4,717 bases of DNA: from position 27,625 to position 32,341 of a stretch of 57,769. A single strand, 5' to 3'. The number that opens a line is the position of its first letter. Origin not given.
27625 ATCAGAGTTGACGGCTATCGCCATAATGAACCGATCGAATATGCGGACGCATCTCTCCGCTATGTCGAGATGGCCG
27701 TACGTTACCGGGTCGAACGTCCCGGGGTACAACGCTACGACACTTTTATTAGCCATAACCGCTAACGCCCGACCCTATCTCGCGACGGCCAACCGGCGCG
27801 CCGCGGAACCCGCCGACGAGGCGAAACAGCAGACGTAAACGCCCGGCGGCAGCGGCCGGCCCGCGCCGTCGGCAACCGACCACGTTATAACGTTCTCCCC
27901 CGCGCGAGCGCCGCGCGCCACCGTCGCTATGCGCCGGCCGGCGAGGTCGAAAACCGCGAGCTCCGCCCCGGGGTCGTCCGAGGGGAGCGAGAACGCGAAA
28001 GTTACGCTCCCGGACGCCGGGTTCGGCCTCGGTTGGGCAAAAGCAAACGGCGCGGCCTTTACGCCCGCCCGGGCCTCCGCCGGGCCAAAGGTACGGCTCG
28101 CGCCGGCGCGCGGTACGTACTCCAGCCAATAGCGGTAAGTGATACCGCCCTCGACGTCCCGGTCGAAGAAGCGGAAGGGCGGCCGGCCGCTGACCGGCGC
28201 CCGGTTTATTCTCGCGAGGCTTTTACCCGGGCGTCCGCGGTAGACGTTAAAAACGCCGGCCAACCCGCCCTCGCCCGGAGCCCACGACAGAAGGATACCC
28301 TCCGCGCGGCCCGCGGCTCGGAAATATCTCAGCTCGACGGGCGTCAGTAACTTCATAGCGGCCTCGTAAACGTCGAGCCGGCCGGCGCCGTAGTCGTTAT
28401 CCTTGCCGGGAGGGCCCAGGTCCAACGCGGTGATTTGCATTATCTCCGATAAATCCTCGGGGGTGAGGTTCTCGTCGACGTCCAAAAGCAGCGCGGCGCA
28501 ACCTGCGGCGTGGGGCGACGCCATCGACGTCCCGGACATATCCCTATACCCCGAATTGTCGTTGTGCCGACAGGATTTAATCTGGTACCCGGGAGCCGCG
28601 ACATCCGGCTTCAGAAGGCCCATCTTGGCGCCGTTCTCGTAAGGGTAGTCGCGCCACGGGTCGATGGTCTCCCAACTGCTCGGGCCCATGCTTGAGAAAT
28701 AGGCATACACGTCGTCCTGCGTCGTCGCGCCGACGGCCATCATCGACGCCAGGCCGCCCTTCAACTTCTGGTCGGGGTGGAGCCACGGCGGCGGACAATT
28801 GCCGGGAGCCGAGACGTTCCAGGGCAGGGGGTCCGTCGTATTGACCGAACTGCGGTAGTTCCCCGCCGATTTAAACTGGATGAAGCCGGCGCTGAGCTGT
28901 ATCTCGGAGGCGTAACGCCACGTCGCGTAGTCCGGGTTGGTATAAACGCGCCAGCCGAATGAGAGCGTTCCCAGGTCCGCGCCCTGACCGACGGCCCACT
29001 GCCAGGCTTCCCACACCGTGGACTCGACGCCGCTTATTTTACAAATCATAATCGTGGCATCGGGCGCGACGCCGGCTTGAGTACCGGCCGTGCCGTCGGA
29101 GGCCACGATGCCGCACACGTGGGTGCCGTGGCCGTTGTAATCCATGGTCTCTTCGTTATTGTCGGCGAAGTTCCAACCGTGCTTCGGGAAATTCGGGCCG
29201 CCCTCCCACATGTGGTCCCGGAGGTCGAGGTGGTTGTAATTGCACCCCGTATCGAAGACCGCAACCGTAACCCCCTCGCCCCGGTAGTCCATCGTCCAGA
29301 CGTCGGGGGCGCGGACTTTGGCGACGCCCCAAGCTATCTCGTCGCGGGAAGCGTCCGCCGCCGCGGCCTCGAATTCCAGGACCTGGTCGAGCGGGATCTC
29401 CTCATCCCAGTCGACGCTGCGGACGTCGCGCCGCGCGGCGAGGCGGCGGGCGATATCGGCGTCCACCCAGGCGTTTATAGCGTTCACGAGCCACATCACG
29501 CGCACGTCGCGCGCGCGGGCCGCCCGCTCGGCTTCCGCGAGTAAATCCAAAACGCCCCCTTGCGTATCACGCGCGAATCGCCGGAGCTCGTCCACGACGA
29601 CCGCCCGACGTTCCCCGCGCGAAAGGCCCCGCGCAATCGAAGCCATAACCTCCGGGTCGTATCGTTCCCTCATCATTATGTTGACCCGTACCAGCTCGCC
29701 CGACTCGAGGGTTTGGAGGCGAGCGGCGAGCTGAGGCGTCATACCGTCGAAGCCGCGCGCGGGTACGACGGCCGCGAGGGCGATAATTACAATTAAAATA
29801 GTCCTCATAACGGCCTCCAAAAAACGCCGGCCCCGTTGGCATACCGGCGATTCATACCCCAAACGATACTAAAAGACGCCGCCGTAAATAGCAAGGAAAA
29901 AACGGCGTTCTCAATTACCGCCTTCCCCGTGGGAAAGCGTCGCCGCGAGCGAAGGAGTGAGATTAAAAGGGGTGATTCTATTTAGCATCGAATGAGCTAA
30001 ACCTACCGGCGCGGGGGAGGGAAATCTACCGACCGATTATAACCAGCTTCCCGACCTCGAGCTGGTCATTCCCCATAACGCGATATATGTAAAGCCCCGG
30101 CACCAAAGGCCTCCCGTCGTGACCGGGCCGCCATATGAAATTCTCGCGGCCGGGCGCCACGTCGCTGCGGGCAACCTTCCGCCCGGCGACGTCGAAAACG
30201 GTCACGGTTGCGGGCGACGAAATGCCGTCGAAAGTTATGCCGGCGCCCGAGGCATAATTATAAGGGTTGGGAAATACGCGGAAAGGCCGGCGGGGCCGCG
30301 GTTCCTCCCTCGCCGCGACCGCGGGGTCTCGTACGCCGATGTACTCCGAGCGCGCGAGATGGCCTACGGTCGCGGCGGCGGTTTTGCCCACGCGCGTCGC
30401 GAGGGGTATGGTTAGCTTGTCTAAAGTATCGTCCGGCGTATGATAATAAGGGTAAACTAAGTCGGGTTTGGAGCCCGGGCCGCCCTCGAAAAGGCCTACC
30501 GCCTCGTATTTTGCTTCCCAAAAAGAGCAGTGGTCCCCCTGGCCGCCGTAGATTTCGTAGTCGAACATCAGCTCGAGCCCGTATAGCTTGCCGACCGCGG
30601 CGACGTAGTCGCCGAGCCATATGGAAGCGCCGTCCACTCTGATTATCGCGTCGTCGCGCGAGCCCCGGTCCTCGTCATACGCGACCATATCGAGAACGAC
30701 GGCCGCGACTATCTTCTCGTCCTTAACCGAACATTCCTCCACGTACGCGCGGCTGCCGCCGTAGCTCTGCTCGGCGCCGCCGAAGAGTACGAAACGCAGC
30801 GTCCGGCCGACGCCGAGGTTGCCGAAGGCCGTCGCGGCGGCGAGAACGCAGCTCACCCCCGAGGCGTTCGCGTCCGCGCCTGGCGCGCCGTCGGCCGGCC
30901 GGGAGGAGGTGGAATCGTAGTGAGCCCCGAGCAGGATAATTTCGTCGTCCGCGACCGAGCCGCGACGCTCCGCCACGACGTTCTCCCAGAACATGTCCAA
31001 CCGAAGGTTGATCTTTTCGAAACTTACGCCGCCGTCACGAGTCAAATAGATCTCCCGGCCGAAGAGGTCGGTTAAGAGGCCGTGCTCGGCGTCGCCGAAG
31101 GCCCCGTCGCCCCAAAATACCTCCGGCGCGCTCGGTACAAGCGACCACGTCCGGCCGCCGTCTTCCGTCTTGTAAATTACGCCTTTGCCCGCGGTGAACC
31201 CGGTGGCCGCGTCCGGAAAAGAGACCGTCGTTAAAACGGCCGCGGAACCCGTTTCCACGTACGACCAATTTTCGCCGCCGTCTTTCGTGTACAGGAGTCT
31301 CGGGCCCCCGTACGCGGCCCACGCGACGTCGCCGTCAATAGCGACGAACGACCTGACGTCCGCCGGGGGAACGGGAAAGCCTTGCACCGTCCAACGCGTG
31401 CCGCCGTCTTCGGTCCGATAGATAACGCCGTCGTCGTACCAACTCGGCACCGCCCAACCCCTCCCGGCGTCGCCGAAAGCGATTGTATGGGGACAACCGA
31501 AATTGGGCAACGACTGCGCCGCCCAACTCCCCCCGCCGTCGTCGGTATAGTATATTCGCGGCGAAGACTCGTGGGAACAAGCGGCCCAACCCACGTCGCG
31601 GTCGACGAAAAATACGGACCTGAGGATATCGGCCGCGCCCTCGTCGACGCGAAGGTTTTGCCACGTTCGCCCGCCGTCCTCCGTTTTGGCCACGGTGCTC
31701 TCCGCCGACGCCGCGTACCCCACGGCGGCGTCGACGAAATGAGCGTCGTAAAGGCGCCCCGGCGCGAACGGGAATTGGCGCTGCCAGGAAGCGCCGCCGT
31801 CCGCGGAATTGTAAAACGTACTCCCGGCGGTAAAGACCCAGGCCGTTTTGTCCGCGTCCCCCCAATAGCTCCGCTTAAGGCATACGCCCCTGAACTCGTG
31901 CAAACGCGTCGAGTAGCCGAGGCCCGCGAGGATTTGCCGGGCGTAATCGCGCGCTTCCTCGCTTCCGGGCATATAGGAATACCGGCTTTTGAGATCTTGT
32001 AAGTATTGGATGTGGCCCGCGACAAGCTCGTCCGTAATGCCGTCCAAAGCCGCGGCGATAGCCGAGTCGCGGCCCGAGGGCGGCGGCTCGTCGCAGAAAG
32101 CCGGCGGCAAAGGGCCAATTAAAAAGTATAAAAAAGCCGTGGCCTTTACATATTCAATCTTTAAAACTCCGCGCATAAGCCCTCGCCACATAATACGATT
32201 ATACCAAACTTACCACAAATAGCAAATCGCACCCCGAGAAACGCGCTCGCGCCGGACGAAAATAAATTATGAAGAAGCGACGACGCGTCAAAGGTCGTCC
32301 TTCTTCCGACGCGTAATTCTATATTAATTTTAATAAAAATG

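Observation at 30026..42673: Five tandem paralogs of a secreted M28 peptidase with a 7-blade Asp-box propeller nested inside the peptidase fold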

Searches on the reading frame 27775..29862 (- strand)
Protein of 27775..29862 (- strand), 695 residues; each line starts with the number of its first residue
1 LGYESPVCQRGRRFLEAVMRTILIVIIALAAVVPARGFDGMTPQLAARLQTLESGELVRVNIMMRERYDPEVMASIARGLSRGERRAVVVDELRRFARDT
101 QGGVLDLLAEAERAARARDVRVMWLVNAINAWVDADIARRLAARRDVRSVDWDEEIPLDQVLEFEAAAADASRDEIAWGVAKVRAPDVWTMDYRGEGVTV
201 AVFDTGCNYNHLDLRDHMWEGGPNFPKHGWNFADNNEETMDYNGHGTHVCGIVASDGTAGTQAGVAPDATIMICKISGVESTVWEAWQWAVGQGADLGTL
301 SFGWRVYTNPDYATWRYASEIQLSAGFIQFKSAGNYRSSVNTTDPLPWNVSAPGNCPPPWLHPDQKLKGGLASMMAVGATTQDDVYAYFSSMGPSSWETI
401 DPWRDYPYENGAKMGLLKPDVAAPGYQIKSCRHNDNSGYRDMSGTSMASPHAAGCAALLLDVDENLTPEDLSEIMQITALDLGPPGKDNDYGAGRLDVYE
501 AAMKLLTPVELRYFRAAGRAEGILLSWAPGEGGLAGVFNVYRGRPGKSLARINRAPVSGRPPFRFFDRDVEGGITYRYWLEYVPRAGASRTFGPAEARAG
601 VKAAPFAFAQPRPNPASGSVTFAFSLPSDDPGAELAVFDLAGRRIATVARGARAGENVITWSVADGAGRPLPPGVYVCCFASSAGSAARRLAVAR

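Call 27: search_protein_families(library=pfam, proteins=[window:27775-29862:-], max_evalue=0.001)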
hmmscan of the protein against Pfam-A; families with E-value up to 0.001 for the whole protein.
window:27775-29862:- (695 aa): 2 families
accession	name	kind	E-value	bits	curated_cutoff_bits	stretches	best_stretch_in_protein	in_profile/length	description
PF00082.27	Peptidase_S8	-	1.8e-49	169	21.8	1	195-494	1-288/288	Subtilase family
PF13860.13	FlgD_ig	-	0.00019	21.8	27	1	618-676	10-69/79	FlgD Ig-like domain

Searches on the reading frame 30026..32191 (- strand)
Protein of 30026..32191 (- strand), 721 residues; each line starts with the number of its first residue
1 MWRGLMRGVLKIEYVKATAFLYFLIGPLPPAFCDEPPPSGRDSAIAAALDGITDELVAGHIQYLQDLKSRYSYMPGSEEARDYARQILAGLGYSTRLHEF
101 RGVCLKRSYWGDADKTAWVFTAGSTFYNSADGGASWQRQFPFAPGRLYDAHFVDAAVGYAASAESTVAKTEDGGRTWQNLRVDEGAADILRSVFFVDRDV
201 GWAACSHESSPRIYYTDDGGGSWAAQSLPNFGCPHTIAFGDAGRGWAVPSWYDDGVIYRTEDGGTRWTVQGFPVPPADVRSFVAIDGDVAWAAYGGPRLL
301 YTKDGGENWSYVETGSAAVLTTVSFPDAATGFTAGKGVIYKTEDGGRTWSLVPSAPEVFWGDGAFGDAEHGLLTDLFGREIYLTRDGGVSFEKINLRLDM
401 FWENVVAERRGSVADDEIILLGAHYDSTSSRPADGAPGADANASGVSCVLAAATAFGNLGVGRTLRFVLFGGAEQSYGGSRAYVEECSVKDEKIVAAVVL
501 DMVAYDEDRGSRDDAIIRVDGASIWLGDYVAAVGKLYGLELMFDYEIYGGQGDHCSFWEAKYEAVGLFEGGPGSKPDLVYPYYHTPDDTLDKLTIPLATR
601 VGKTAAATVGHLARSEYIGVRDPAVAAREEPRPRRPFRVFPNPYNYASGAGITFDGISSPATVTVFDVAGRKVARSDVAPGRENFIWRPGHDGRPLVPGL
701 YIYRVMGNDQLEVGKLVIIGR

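Call 3: search_protein_families(library=pfam, proteins=[window:30026-32191:-], max_evalue=0.01)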
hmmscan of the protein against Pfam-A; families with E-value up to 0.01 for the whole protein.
window:30026-32191:- (721 aa): 4 families
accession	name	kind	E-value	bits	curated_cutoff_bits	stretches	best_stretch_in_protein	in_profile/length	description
PF04389.22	Peptidase_M28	-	1.9e-26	93.4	21.3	1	404-608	1-192/193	Peptidase family M28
PF14870.12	PSII_BNR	-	4.7e-17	62.6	27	2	222-350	8-138/303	Photosynthesis system II assembly factor YCF48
PF15902.12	Sortilin-Vps10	-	1.7e-11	44.1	33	1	125-224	2-110/446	Sortilin, neurotensin receptor 3,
PF02012.26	BNR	-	3.5e-09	35.7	27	0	214-224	1-11/12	BNR/Asp-box repeat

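Call 4: search_protein_families(library=ncbifam, proteins=[window:30026-32191:-], max_evalue=0.01)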
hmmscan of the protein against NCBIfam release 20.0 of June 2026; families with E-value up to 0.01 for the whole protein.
window:30026-32191:- (721 aa): 5 families
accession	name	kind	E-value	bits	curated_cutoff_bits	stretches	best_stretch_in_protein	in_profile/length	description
NF010237.0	PRK13684.1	equivalog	1.8e-19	70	326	2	223-350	37-165/334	photosynthesis system II assembly factor Ycf48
NF045728.1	glycosyl_F510_1955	equivalog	1.1e-10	41.3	175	2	216-355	77-216/246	F510_1955 family glycosylhydrolase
NF045908.1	AminopepLapALeg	equivalog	2.9e-08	33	600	1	418-607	206-388/396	aminopeptidase LapA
TIGR04183.1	Por_Secre_tail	domain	5.2e-07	29.6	23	1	639-718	1-71/72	T9SS type A sorting domain-containing protein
NF007568.0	PRK10199.1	equivalog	0.0033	16.7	298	0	438-494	140-196/346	aminopeptidase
